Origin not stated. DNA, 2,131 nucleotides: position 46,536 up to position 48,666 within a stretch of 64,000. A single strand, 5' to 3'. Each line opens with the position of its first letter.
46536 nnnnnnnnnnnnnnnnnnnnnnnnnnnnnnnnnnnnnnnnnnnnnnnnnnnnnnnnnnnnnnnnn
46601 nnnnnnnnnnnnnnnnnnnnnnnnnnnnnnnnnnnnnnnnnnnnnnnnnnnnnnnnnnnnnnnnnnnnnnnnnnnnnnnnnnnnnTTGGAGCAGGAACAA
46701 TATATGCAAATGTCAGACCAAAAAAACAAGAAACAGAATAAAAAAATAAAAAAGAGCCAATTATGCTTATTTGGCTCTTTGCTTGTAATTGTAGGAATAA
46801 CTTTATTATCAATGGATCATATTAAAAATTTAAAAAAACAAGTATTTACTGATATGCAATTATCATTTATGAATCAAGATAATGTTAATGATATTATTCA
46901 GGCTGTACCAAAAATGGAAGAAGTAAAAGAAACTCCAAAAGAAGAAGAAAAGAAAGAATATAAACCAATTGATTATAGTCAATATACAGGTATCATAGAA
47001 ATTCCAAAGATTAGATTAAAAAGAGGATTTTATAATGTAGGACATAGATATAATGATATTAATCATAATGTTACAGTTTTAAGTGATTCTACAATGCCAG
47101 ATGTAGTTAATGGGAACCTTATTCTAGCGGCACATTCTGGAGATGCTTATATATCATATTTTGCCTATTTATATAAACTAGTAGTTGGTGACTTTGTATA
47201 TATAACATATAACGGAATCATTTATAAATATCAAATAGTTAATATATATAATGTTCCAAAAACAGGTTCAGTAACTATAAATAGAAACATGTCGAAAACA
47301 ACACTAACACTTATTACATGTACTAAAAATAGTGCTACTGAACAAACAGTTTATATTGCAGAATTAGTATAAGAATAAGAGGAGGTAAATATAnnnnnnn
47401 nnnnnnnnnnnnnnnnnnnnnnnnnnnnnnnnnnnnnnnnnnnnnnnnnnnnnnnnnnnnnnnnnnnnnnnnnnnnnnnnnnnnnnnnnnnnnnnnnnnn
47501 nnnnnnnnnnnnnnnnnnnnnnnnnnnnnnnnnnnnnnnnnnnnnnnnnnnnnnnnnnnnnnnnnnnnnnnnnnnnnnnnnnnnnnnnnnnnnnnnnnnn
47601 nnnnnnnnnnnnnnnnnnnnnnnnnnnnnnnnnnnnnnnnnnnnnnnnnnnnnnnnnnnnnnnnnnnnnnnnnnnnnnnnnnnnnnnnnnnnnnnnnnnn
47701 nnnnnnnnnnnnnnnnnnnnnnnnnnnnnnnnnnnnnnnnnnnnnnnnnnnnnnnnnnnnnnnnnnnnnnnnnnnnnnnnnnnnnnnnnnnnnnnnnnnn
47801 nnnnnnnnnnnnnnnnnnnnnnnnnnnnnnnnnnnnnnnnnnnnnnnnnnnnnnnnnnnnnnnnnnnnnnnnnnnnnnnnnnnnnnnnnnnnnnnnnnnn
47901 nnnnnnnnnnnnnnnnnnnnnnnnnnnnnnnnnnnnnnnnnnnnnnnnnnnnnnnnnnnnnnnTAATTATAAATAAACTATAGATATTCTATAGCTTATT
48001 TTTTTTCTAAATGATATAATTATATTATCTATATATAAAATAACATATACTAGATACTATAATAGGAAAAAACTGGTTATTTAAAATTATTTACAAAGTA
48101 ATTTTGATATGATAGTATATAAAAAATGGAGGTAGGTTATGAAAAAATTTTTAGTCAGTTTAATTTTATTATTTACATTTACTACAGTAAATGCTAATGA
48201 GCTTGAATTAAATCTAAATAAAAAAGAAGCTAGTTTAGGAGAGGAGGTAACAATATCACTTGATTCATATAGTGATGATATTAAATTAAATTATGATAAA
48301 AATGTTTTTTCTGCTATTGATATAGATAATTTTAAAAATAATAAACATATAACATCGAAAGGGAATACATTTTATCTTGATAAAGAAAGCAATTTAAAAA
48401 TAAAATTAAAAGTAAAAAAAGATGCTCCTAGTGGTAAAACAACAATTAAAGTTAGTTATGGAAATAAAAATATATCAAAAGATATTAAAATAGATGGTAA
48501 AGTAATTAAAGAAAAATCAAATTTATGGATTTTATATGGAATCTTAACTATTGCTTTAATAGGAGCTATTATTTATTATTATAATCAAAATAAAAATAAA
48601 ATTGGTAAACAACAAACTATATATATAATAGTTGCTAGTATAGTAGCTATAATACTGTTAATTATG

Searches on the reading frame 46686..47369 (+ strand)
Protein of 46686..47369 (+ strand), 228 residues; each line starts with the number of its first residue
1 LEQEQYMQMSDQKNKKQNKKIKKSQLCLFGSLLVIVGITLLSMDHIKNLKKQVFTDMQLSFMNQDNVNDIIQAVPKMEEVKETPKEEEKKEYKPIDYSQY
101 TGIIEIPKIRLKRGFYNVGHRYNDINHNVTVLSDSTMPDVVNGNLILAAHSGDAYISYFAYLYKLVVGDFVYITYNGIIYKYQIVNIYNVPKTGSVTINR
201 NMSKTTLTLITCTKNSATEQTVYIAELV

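Call 58: search_protein_families(library=pfam, proteins=[window:46686-47369:+], max_evalue=0.01)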
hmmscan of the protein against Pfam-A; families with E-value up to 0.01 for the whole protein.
window:46686-47369:+ (228 aa): 1 family
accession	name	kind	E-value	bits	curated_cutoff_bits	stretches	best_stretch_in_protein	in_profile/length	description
PF04203.18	Sortase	-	1.1e-16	61.2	26.6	1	104-228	1-125/125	Sortase domain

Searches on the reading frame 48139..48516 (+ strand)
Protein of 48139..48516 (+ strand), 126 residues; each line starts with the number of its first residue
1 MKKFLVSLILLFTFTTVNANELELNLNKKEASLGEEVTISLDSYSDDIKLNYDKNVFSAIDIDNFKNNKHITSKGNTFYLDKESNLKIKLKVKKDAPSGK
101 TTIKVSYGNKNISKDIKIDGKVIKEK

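Call 58: search_protein_families(library=pfam, proteins=[window:48139-48516:+], max_evalue=0.01)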
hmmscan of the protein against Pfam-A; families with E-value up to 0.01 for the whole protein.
window:48139-48516:+ (126 aa): 2 families
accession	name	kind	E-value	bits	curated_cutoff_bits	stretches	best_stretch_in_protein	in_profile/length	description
PF16871.11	DUF5077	-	0.00019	22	24.6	1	62-117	24-75/122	Domain of unknown function (DUF5077)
PF00963.24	Cohesin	-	0.0055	17.3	24.1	0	39-106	20-115/139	Cohesin domain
